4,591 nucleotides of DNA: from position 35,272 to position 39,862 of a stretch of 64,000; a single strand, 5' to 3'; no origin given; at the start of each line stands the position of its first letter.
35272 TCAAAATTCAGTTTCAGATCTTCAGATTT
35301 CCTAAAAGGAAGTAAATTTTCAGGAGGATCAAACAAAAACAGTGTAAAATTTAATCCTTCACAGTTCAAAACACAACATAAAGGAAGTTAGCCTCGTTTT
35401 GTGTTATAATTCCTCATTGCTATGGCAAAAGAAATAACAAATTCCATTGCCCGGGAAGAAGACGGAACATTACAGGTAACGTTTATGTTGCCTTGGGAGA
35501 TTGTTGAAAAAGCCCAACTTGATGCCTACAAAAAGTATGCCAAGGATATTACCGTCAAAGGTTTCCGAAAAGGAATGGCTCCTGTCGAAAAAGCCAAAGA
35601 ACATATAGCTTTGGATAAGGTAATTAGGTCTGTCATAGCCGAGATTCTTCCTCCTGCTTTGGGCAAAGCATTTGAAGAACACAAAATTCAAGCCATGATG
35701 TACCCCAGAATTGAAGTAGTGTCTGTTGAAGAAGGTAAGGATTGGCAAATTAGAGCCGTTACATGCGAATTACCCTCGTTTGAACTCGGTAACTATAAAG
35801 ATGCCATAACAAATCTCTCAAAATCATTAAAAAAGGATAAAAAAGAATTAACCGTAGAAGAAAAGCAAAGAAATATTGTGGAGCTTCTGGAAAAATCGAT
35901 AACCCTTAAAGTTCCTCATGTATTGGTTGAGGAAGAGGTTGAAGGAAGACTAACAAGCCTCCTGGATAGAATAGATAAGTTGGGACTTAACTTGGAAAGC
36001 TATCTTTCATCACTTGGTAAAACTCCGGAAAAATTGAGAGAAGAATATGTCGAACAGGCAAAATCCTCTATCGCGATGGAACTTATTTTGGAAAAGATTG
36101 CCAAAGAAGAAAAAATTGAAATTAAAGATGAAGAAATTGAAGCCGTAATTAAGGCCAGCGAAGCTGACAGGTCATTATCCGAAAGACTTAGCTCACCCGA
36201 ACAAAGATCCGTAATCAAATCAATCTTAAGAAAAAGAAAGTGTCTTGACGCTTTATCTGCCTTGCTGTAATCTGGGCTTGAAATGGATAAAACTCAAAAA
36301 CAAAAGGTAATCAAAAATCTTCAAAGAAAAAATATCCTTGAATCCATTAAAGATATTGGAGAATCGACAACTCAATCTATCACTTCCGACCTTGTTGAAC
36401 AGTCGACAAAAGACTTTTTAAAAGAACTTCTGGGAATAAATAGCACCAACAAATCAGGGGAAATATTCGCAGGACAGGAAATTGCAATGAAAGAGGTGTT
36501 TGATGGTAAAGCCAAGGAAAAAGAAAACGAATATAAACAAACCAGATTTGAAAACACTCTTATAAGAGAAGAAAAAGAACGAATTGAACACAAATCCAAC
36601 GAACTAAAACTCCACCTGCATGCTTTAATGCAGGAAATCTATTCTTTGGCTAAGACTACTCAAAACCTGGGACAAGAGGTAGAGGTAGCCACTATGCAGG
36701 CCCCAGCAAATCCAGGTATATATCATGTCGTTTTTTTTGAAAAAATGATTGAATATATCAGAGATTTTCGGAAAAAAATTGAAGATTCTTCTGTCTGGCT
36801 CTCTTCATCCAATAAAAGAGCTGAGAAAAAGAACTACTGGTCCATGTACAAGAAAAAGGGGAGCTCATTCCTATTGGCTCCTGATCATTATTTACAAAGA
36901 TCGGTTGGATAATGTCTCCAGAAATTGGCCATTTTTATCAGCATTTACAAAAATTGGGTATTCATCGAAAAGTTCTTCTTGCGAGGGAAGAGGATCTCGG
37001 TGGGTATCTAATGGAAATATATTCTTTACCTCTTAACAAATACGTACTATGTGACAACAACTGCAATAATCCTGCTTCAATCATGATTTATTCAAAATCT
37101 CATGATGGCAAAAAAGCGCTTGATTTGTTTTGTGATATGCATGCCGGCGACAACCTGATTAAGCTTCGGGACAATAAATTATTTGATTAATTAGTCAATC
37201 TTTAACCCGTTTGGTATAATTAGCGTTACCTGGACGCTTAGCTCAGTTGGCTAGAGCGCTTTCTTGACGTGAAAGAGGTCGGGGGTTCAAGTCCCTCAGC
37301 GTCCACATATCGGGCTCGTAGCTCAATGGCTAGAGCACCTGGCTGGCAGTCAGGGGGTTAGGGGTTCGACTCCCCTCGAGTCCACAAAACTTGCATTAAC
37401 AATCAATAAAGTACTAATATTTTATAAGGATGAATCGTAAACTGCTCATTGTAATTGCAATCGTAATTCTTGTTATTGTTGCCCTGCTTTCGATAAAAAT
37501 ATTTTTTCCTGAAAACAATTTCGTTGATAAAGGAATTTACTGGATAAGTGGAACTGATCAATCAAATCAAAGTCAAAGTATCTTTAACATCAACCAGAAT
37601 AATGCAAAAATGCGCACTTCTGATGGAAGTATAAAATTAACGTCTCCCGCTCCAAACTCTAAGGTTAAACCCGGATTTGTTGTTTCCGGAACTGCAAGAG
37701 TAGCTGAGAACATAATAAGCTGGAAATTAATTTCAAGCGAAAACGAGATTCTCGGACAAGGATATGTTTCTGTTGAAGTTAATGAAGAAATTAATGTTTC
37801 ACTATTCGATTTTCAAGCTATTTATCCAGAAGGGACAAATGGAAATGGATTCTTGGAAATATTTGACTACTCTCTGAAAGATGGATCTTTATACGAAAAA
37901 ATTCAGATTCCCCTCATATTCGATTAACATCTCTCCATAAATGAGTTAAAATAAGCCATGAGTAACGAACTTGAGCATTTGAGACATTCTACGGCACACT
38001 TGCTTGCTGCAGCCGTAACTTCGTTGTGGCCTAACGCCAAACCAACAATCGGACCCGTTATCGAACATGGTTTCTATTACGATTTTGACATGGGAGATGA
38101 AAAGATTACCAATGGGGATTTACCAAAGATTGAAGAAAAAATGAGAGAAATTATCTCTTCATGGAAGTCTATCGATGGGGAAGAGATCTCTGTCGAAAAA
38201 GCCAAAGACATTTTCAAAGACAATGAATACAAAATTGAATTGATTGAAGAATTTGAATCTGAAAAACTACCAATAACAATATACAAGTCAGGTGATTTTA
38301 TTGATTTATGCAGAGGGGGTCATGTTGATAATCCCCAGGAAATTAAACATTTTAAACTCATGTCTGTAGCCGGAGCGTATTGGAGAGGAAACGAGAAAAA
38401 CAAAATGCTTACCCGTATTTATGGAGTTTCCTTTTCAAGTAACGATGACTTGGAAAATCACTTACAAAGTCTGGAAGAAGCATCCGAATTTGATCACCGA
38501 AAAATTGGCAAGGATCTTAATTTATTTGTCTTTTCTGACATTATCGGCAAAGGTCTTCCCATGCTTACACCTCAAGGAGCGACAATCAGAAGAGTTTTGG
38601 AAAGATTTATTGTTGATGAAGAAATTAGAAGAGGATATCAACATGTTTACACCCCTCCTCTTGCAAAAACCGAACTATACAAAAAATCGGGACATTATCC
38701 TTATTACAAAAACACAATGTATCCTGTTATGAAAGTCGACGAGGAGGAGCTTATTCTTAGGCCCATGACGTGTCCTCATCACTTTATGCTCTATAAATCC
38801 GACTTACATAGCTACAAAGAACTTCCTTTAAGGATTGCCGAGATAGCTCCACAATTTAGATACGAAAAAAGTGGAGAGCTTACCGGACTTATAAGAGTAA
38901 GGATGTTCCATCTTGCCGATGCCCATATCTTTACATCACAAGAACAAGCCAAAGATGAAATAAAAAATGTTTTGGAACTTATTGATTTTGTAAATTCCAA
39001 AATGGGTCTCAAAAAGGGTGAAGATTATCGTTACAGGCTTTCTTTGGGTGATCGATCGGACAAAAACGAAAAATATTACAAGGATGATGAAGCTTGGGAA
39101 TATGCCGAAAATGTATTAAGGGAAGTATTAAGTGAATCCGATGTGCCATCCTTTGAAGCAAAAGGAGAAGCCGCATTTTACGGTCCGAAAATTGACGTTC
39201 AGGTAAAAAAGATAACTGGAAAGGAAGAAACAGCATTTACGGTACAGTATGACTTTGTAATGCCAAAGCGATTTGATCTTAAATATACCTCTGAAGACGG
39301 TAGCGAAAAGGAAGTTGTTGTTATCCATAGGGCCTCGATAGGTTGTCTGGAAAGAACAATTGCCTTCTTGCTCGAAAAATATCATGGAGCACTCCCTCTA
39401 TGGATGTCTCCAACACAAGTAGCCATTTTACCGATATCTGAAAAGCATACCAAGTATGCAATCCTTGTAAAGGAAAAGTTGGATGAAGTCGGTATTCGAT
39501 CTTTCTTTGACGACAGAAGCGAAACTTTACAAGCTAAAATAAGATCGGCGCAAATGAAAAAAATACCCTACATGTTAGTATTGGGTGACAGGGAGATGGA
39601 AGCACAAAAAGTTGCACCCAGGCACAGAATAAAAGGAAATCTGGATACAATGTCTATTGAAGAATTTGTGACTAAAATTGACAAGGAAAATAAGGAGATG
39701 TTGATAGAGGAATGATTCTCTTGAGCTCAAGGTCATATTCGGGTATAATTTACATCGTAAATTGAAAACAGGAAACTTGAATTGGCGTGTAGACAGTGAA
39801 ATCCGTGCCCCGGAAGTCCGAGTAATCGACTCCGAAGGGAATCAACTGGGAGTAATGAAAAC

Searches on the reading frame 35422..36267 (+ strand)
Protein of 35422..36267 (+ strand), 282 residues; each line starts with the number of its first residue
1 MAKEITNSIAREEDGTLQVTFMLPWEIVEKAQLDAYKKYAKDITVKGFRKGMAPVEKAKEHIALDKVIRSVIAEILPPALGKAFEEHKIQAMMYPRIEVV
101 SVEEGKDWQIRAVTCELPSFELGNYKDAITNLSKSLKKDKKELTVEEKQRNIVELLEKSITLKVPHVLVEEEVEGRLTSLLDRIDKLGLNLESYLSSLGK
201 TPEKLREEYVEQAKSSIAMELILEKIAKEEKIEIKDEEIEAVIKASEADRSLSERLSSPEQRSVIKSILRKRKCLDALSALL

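Call 41: search_protein_families(library=pfam, proteins=[window:35422-36267:+], max_evalue=0.001)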
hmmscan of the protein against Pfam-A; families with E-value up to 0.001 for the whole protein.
window:35422-36267:+ (282 aa): 2 families
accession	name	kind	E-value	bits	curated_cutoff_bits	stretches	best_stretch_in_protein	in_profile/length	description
PF05698.19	Trigger_C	-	2e-23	83.7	22.7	1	131-278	8-160/162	Bacterial trigger factor protein (TF) C-terminus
PF05697.18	Trigger_N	-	2.5e-21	76.9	22.2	1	14-144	10-133/144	Bacterial trigger factor protein (TF)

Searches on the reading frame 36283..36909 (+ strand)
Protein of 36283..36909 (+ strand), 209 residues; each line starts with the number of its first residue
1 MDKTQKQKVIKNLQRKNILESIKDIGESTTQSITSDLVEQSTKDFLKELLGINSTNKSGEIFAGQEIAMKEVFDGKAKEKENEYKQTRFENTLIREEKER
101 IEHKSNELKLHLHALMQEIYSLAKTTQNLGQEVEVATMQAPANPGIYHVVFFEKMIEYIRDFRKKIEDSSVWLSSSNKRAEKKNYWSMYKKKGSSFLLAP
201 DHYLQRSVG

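Call 41: search_protein_families(library=pfam, proteins=[window:36283-36909:+], max_evalue=0.001)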
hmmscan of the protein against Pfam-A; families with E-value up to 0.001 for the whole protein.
window:36283-36909:+ (209 aa): 1 family
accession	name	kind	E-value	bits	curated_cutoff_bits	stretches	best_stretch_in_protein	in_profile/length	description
PF18904.5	DUF5660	-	6.5e-35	120.1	24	1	104-209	2-109/109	Domain of unknown function (DUF5660)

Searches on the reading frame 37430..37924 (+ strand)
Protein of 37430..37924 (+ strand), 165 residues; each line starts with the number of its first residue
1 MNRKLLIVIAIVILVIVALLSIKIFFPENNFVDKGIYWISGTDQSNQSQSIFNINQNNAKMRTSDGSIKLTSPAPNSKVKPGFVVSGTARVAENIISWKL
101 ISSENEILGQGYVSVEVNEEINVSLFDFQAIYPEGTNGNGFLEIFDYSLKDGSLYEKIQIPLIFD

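Call 41: search_protein_families(library=pfam, proteins=[window:37430-37924:+], max_evalue=0.001)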
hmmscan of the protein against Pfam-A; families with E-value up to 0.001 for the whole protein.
window:37430-37924:+ (165 aa): 1 family
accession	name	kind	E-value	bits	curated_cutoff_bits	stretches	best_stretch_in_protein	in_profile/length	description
PF10648.15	Gmad2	-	2.3e-11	44.3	25.7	1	68-153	2-86/86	Immunoglobulin-like domain of bacterial spore germination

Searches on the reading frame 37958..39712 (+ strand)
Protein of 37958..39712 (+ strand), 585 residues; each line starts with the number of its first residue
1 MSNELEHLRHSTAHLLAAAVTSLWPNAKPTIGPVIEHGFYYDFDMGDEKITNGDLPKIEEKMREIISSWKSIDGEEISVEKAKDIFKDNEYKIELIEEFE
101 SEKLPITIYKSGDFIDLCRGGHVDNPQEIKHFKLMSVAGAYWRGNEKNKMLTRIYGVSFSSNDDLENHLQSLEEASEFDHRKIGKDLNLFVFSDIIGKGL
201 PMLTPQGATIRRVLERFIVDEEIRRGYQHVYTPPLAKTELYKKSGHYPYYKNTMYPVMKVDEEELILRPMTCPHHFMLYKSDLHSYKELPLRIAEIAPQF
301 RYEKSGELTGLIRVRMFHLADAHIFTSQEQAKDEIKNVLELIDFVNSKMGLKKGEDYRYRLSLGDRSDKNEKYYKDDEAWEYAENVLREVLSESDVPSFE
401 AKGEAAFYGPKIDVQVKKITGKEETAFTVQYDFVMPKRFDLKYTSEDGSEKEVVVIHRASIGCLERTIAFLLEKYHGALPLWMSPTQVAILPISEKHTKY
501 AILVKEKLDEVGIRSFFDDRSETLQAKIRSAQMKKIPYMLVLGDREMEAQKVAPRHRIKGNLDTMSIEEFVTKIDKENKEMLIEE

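Call 12: search_protein_families(library=pfam, proteins=[window:37958-39712:+], max_evalue=0.001)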
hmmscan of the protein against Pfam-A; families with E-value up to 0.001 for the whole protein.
window:37958-39712:+ (585 aa): 3 families
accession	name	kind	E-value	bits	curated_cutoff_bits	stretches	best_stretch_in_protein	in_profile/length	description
PF00587.30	tRNA-synt_2b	-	2e-39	135.9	29.3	1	260-475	6-179/179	tRNA synthetase class II core domain (G, H, P, S and T)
PF03129.25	HGTP_anticodon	-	5.3e-23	81.4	21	1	487-576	1-93/94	Anticodon binding domain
PF07973.19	tRNA_SAD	-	7e-15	55.2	24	1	106-155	1-44/44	Threonyl and Alanyl tRNA synthetase second additional domain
